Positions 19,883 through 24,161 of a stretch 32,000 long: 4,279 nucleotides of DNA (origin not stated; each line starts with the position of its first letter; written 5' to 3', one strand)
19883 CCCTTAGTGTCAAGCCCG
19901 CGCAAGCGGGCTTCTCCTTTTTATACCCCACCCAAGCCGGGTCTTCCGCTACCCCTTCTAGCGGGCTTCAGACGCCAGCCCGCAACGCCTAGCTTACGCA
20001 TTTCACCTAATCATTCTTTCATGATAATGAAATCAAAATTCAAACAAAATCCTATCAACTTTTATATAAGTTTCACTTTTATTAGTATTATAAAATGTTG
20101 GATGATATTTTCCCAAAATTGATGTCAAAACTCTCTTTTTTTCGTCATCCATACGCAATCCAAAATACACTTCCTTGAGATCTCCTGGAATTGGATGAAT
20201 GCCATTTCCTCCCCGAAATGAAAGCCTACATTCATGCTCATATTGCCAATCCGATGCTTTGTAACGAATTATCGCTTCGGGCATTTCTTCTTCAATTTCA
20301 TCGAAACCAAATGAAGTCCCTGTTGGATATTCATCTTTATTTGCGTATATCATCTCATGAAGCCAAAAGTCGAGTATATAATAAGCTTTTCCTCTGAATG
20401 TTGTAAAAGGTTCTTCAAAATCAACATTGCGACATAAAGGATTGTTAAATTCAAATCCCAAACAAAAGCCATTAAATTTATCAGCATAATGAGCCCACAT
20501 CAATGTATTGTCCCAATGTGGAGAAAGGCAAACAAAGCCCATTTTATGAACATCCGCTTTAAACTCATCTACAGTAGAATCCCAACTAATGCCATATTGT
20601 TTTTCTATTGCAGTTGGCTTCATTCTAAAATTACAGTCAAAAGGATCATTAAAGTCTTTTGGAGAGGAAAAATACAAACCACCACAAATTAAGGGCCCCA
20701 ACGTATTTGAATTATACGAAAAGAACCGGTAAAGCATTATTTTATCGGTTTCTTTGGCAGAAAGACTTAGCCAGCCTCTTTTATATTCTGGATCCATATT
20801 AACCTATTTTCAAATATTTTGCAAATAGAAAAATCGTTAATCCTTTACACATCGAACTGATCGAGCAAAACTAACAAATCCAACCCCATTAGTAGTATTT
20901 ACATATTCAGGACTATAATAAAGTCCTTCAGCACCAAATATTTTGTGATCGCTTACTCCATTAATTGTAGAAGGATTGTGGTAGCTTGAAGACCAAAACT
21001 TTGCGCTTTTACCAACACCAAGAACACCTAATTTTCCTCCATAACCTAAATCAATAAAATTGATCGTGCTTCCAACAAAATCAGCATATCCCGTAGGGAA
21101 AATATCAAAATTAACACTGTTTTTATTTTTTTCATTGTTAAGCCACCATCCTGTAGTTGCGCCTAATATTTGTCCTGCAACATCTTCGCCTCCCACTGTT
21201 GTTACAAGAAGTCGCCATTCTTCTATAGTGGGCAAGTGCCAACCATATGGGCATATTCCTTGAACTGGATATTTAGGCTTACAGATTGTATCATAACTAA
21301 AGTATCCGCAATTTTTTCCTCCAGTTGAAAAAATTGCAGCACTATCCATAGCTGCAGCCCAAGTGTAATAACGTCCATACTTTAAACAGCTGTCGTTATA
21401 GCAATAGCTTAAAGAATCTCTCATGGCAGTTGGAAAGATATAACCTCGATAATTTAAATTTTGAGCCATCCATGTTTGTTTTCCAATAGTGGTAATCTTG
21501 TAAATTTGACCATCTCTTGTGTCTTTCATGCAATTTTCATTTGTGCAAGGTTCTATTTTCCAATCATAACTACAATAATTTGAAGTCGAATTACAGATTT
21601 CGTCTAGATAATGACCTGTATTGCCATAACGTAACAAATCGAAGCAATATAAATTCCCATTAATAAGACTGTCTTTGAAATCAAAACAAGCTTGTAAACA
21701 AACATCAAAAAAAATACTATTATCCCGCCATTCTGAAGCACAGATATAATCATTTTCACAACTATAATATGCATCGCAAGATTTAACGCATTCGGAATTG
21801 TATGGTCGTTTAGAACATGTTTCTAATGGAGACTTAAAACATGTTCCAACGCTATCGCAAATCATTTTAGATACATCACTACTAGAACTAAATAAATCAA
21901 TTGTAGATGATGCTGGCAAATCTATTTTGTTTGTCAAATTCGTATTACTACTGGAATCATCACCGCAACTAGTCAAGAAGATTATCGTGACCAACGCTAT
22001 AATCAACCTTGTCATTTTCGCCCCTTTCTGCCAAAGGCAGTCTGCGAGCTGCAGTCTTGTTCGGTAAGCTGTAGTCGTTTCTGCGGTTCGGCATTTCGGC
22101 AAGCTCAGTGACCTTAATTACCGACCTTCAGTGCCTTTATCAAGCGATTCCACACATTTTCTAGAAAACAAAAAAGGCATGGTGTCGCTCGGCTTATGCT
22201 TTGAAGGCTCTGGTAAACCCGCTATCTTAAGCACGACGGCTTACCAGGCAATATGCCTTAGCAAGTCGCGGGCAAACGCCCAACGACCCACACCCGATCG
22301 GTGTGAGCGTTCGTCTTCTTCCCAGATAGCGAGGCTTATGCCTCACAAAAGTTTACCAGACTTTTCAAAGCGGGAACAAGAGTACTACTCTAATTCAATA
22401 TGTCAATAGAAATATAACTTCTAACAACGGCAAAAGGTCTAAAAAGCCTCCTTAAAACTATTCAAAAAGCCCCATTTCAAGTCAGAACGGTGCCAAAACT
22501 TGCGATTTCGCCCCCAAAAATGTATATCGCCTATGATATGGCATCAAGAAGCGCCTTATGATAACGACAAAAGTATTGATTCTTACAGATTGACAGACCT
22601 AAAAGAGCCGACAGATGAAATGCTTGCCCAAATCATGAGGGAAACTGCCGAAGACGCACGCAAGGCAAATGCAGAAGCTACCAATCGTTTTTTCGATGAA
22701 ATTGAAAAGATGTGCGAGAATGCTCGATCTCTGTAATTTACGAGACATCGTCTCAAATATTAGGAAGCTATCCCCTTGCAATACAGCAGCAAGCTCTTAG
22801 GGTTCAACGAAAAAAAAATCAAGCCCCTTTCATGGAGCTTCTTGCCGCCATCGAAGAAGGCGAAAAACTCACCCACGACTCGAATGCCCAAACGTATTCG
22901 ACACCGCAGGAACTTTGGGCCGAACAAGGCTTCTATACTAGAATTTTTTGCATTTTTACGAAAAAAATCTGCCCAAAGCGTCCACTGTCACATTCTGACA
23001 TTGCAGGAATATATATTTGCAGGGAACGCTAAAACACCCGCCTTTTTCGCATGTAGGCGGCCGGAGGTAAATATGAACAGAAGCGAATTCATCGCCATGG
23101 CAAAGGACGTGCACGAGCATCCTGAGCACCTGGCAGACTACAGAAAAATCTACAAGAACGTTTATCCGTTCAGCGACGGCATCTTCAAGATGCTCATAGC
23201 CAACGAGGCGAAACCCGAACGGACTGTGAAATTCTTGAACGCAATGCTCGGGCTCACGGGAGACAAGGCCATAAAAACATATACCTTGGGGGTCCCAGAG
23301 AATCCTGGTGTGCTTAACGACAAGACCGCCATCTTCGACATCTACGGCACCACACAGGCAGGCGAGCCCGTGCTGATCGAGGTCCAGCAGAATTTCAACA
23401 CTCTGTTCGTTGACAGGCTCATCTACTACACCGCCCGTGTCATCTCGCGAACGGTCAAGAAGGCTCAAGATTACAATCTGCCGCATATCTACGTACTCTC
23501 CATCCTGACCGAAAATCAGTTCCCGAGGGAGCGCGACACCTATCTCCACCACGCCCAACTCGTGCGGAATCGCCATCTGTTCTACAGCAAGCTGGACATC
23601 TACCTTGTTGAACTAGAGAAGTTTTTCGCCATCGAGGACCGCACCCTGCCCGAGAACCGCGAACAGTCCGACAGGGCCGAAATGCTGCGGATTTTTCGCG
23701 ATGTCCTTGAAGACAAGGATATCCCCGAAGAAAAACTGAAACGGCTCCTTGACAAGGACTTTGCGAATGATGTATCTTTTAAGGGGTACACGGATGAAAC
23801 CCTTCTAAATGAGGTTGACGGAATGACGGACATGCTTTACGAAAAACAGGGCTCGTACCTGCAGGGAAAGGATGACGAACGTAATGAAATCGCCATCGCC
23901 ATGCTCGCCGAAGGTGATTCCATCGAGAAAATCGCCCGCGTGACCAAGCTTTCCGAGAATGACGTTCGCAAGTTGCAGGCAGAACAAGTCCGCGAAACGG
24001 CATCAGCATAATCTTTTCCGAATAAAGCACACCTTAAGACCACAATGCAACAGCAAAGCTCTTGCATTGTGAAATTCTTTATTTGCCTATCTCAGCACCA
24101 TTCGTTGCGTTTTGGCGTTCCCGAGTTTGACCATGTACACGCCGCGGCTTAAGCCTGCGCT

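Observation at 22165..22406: GC-rich, multi-helix candidate ncRNA with its own promoter between two AT-rich genes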

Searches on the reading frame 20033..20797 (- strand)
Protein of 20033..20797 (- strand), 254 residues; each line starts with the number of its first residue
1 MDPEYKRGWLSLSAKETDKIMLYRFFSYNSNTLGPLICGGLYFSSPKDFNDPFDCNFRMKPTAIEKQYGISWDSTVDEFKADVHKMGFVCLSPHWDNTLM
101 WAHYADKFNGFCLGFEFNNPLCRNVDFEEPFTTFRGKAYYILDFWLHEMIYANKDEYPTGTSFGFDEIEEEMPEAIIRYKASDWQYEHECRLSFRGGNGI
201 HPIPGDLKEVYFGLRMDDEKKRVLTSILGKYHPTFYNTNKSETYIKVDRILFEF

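Call 12: search_protein_families(library=pfam, proteins=[window:20033-20797:-], max_evalue=0.01)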
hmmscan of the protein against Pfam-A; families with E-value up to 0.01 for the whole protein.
window:20033-20797:- (254 aa): 1 family
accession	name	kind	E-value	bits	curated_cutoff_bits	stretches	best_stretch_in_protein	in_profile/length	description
PF11185.13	DUF2971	-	1.6e-08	36.2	22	1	100-192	1-89/89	Protein of unknown function (DUF2971)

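Call 59: search_protein_families(library=padloc, proteins=[window:20036-20797:-], max_evalue=0.01)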
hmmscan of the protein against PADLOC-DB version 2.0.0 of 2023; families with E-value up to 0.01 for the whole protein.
seq(254 aa): 4 families
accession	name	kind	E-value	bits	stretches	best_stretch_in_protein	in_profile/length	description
PDLC04990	PDC-S31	-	5.8e-40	135.7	2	76-243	100-249/259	-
PDLC04991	PDC-S31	-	4.3e-29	99.7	1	23-246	4-196/208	-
PDLC04994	PDC-S31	-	3.4e-22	77.1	2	83-230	118-249/273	-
PDLC04992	PDC-S31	-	9.8e-10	36.6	1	41-211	2-175/220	-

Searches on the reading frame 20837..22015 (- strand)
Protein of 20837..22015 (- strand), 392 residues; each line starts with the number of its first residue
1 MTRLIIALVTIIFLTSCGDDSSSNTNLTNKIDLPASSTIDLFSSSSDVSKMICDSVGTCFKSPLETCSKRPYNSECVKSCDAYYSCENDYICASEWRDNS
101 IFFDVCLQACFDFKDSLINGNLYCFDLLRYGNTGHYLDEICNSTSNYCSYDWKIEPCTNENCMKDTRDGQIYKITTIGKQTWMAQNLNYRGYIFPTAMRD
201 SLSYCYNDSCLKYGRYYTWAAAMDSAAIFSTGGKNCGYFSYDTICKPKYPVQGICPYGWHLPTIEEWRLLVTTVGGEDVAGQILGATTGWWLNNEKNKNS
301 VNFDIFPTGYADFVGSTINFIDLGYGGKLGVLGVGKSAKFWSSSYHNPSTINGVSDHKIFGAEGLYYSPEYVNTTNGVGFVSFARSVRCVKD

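Call 12: search_protein_families(library=pfam, proteins=[window:20837-22015:-], max_evalue=0.01)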
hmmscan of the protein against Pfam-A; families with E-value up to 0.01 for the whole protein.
window:20837-22015:- (392 aa): 1 family
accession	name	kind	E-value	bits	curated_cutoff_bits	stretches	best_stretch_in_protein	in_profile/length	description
PF09603.15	Fib_succ_major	-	1.3e-23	84.7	33.9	1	176-391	2-187/187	Fibrobacter succinogenes major domain (Fib_succ_major)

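Call 13: find_encoding_contigs(protein=window:20837-22015:-, flank=6000, max_places=10)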
Protein window:20837-22015:- (392 aa): 23 contigs read that carry it; 9 places shown.
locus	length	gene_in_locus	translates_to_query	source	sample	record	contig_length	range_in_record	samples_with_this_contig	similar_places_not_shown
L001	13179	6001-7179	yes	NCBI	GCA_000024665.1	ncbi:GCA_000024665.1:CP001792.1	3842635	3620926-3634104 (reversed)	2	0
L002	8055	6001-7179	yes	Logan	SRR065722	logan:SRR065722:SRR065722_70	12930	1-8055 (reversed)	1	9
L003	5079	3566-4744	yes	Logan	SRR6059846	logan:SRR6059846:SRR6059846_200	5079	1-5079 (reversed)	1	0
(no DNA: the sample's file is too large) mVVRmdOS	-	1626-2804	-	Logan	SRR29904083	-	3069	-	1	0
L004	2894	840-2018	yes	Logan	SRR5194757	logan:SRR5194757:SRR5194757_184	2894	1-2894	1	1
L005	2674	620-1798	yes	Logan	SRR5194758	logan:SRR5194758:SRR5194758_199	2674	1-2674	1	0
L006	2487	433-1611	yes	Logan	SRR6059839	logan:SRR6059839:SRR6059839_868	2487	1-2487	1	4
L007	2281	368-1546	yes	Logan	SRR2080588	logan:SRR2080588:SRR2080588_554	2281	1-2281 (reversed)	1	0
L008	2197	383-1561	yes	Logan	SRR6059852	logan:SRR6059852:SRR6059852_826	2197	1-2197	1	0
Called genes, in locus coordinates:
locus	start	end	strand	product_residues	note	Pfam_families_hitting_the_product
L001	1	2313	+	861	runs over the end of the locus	PF00176:SNF2-rel_dom, PF00270:DEAD, PF04851:ResIII, PF00271:Helicase_C, PF10263:SprT-like (weak)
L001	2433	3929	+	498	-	PF14587:Glyco_hydr_30_2 (faint), PF02055:Glyco_hydro_30 (weak)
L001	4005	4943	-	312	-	PF12784:PDDEXK_2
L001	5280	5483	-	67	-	-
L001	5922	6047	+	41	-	-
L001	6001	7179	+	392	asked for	PF09603:Fib_succ_major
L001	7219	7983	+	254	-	PF11185:DUF2971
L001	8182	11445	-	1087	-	PF25596:CPSase_L_D1, PF02786:CPSase_L_D2, PF02787:CPSase_L_D3, PF25596:CPSase_L_D1, PF01071:GARS_A, PF02222:ATP-grasp, PF02786:CPSase_L_D2, PF07478:Dala_Dala_lig_C, +6 more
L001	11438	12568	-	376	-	PF00988:CPSase_sm_chain, PF00117:GATase, PF07722:Peptidase_C26 (faint)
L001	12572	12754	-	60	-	-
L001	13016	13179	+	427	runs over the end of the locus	PF04055:Radical_SAM (weak)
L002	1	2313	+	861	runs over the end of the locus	PF00176:SNF2-rel_dom, PF00270:DEAD, PF04851:ResIII, PF00271:Helicase_C, PF10263:SprT-like (weak)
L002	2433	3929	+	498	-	PF14587:Glyco_hydr_30_2 (faint), PF02055:Glyco_hydro_30 (weak)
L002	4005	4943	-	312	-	PF12784:PDDEXK_2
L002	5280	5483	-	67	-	-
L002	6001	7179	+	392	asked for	PF09603:Fib_succ_major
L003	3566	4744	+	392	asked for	PF09603:Fib_succ_major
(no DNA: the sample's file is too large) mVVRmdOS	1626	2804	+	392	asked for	PF09603:Fib_succ_major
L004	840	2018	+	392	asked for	PF09603:Fib_succ_major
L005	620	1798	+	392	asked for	PF09603:Fib_succ_major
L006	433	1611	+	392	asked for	PF09603:Fib_succ_major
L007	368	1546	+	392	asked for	PF09603:Fib_succ_major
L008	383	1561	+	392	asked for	PF09603:Fib_succ_major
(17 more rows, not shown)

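Call 16: find_homologous_proteins(query=window:20837-22015:-, max_evalue=1e-20)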
Query window:20837-22015:- (392 aa): 627 proteins with E <= 1e-20 among 2692 candidates; the best 120 are listed.
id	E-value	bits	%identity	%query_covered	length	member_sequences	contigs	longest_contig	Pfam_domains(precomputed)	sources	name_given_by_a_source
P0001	1.5e-274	928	100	100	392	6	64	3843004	PF09603.16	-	-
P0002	6.6e-220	748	82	100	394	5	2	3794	PF09603.16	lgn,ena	-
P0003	8.9e-173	593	66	99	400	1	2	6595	PF09603.16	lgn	-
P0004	3.3e-114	400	53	100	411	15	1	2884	PF09603.16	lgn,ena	-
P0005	7.1e-114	399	52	99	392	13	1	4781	PF09603.16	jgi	jgi:uncharacterized protein (TIGR02145 family)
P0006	1.8e-112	394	81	55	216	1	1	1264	-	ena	-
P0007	4.0e-80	288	41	60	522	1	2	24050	PF09603.16,PF26707.1,PF07603.18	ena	-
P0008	1.6e-77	279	40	59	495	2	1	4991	PF09603.16,PF26707.1,PF07603.18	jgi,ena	-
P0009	5.9e-77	277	55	34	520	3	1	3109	PF09603.16,PF26707.1,PF07603.18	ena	-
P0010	1.3e-74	270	40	60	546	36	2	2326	PF09603.16,PF26707.1,PF07603.18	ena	-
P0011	1.6e-74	269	40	60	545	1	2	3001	PF09603.16,PF26707.1,PF07603.18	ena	-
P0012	2.8e-74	268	42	58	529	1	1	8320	PF09603.16,PF26707.1,PF07603.18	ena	-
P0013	1.2e-73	266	40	61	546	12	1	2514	PF09603.16,PF26707.1,PF07603.18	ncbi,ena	-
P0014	1.7e-73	266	46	46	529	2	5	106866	PF09603.16,PF07603.18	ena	-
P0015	2.2e-73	266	41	60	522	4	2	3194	PF09603.16,PF26707.1,PF07603.18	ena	-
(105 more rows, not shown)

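Call 17: find_encoding_contigs(protein=P0002, flank=4000, max_places=4)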
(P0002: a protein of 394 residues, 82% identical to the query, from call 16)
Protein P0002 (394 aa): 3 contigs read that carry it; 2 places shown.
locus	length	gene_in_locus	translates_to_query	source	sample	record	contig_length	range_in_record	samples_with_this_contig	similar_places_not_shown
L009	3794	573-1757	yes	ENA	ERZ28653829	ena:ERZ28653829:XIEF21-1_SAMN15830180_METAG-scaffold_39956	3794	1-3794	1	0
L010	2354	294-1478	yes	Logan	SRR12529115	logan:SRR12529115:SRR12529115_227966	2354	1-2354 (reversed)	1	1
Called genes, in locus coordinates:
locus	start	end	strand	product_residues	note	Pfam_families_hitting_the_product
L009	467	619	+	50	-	-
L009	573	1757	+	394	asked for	PF09603:Fib_succ_major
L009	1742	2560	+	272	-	PF11185:DUF2971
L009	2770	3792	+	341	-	?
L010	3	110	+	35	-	?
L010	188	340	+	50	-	-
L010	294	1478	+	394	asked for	PF09603:Fib_succ_major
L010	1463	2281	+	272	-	PF11185:DUF2971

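Call 18: find_encoding_contigs(protein=P0003, flank=4000, max_places=4)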
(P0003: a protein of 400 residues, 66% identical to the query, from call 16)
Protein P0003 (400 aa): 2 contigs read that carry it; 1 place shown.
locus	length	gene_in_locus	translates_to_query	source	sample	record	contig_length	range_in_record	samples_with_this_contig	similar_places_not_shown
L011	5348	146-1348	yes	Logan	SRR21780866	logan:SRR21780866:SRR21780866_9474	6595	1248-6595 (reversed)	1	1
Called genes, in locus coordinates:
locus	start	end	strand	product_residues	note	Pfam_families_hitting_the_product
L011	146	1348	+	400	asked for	PF09603:Fib_succ_major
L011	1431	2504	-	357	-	PF02661:Fic, PF13412:HTH_24 (weak)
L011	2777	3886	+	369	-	PF27189:YkzU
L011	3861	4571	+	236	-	-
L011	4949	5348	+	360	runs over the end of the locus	PF13784:Fic_N, PF02661:Fic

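Call 19: find_encoding_contigs(protein=P0004, flank=4000, max_places=4)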
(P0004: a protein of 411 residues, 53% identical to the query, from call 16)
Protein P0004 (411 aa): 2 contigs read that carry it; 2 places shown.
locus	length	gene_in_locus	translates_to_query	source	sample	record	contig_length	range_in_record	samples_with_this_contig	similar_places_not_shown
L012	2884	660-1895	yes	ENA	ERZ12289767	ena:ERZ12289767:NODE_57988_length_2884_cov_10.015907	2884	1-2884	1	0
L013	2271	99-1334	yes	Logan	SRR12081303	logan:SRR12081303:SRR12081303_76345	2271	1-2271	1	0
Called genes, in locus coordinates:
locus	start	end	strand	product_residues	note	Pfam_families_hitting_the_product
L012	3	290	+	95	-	?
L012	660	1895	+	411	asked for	PF09603:Fib_succ_major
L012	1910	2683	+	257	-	PF11185:DUF2971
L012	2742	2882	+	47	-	?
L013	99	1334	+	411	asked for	PF09603:Fib_succ_major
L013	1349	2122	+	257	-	PF11185:DUF2971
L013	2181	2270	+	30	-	?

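Call 20: find_encoding_contigs(protein=P0005, flank=4000, max_places=4)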
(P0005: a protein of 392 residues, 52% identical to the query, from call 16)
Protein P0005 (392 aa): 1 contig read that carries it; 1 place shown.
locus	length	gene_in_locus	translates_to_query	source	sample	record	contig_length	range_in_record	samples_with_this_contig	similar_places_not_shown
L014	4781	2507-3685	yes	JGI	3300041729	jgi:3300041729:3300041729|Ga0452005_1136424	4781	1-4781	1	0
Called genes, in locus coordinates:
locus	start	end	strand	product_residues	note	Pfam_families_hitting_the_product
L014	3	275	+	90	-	?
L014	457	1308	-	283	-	PF08843:AbiEii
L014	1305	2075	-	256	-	PF13338:AbiEi_4 (faint)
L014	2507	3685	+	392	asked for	PF09603:Fib_succ_major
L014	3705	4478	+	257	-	PF11185:DUF2971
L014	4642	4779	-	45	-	?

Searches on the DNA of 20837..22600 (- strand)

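Call 4: search_rna_families(source=window, start=22000, end=22600, threshold=evalue, max_evalue=10, show_alignments=4)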
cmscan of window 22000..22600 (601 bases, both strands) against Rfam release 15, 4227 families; matches with E-value up to 10: 1.
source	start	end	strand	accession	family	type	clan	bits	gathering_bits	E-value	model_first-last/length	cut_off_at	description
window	22029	22093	+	RF00753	mir-503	Gene; miRNA;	-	13.8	54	8.3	1-71/71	no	mir-503 microRNA precursor family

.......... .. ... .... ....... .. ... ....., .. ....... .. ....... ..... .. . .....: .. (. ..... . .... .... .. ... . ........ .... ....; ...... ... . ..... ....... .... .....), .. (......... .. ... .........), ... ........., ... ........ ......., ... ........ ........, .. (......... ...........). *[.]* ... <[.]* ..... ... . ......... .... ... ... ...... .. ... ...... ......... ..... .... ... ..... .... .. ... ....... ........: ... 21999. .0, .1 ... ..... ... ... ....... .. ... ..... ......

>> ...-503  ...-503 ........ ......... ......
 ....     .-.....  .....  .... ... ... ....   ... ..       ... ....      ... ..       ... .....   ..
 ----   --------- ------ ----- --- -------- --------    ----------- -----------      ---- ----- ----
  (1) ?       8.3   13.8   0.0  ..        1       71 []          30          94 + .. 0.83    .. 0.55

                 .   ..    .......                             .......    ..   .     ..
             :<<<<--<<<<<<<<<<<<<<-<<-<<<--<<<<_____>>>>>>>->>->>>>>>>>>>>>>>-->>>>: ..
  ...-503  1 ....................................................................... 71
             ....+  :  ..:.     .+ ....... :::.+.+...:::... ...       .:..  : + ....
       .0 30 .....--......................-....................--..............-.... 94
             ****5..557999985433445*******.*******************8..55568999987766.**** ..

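Call 66: search_rna_families(sources=[L012, L014, L015, L018, L019, L022, L023, L025, L027, L029, L047, L058, L071, L087, L093], threshold=gathering)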
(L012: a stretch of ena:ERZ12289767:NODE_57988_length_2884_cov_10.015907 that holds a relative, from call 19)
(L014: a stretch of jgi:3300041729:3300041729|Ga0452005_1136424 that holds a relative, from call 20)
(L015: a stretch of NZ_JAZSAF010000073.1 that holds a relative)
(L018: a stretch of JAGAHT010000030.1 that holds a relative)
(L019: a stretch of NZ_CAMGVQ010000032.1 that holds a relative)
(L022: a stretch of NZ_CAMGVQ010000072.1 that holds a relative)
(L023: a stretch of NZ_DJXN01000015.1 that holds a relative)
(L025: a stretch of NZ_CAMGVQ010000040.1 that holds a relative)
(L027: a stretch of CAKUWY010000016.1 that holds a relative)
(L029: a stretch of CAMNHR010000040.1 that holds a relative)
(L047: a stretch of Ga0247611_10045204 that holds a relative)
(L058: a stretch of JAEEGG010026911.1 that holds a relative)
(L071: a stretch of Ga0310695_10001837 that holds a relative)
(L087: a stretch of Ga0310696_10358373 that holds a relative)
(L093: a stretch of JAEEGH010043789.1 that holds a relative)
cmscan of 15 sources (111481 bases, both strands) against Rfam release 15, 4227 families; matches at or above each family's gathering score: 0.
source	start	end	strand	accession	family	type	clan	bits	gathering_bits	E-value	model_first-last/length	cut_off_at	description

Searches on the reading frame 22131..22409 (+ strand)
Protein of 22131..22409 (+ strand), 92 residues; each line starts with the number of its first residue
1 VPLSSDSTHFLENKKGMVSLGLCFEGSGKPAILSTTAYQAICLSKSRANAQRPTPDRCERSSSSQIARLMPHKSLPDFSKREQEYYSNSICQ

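Call 12: search_protein_families(library=pfam, proteins=[window:22131-22409:+], max_evalue=0.01)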
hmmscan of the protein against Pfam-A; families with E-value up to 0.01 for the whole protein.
window:22131-22409:+ (92 aa): 0 families

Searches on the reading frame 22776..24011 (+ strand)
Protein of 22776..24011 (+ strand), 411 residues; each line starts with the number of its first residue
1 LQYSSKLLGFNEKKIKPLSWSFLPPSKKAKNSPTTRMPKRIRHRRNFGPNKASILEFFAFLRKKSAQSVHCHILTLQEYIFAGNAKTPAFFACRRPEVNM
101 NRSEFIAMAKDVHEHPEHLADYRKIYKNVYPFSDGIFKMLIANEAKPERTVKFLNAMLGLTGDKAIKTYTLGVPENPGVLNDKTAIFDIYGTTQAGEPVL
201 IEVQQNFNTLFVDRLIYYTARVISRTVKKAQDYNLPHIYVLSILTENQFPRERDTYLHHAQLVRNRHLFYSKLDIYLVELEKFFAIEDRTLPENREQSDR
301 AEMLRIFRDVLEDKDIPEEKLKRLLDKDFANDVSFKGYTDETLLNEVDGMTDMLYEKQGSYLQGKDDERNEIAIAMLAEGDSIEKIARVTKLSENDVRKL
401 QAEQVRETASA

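Call 12: search_protein_families(library=pfam, proteins=[window:22776-24011:+], max_evalue=0.01)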
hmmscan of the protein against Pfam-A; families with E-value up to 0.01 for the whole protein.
window:22776-24011:+ (411 aa): 1 family
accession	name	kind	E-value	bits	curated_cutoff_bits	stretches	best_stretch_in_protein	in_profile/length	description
PF12784.13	PDDEXK_2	-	3.3e-27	96.2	27.4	1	131-289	1-161/229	PD-(D/E)XK nuclease family transposase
